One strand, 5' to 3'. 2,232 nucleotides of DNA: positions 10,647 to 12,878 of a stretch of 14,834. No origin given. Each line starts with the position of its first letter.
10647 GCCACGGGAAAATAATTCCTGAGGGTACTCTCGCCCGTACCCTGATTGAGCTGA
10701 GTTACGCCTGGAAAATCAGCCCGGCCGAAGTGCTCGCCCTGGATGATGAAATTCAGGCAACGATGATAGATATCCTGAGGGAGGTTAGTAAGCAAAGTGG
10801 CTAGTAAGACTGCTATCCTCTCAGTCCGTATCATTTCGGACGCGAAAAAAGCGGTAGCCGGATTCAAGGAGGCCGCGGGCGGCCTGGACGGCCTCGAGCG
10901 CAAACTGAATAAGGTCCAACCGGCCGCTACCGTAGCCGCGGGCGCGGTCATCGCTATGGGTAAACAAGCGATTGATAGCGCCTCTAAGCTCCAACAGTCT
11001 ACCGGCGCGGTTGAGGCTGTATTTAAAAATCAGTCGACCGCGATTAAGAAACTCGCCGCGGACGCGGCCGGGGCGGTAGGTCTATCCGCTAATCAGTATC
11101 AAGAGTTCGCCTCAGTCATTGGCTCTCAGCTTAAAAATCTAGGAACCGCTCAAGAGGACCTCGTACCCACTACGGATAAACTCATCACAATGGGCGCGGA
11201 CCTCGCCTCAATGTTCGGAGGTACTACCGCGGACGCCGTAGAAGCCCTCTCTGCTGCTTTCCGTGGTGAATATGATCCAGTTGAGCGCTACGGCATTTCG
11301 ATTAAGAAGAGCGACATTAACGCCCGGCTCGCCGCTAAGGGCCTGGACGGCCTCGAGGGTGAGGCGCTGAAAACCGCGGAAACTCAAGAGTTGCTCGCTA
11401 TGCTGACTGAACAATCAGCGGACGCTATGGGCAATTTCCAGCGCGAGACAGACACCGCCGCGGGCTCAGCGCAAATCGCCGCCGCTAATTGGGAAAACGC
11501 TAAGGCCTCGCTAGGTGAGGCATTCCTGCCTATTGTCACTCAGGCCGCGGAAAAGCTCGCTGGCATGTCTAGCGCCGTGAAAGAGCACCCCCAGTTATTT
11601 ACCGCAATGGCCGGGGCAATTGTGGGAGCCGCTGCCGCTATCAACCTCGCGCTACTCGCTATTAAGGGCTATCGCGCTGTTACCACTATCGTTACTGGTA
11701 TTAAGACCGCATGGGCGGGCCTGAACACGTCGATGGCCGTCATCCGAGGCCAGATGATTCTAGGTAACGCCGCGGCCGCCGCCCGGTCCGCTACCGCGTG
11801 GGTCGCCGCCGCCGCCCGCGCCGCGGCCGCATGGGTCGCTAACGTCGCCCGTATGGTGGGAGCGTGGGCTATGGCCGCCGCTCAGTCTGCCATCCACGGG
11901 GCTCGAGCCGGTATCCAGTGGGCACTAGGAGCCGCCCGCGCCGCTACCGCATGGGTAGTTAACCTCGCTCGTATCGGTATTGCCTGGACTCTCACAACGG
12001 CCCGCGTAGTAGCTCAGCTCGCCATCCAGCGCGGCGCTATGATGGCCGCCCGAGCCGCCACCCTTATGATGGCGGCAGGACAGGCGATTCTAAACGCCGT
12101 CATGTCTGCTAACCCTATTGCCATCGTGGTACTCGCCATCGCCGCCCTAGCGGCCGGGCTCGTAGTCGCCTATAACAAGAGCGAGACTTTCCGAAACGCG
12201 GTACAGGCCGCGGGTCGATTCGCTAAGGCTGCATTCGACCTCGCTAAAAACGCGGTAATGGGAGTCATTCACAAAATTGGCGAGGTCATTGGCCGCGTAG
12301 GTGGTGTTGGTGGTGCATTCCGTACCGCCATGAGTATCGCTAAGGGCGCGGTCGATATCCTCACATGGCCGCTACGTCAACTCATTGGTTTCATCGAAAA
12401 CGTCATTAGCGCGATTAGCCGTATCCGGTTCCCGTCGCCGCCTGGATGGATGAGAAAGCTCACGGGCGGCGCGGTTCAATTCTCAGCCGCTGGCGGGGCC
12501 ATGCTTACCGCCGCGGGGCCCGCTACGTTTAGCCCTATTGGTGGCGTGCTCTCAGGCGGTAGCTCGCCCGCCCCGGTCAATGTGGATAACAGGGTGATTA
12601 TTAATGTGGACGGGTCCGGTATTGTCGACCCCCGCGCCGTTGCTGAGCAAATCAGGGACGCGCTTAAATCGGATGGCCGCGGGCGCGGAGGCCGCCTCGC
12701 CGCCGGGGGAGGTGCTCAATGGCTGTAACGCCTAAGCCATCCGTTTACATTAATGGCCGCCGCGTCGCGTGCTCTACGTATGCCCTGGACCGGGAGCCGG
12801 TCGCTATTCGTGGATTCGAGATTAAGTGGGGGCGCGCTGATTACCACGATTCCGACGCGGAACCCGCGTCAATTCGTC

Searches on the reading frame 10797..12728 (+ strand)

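Call 5: search_protein_families(library=pfam, proteins=[window:10797-12728:+], max_evalue=0.1)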
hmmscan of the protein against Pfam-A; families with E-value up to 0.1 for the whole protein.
window:10797-12728:+ (643 aa): 0 families

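Call 6: search_protein_families(library=phrogs, proteins=[window:10797-12728:+], max_evalue=0.01)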
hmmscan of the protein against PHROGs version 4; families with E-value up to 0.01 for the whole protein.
window:10797-12728:+ (643 aa): 14 families
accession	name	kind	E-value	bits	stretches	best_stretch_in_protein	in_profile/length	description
phrog_8462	-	tail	1.2e-46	160.7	2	49-386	17-388/672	tail length tape measure protein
phrog_3981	-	tail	9.4e-37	128.3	2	16-354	15-356/584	tail length tape measure protein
phrog_991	-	tail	1.6e-17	63.5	1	19-541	242-797/1966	tail length tape measure protein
phrog_971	-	lysis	1.3e-14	54.8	1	19-520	59-609/1338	endolysin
phrog_1535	-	tail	1.8e-12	47.3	1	31-263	184-400/1152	tail length tape measure protein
phrog_58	-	tail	5.8e-10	39.2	1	23-548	298-767/1544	tail length tape measure protein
phrog_1272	-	tail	2.7e-09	36.3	1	207-541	517-742/1606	tail length tape measure protein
phrog_6900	-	tail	2.7e-07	31.9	1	22-141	53-174/235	tail length tape measure protein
phrog_28918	-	unknown function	3.4e-07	29.3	1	92-278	68-254/1445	-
phrog_31409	-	tail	6.1e-07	29.8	1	15-250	35-269/365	tail length tape measure protein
phrog_38258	-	unknown function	0.00033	20.6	1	362-485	99-222/427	-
phrog_28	-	tail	0.00073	19.2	1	195-369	524-695/1228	tail length tape measure protein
phrog_38386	-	unknown function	0.0008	17.6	1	414-471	756-811/1703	-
phrog_4197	-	tail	0.0046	15.7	0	14-529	482-925/1783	tail length tape measure protein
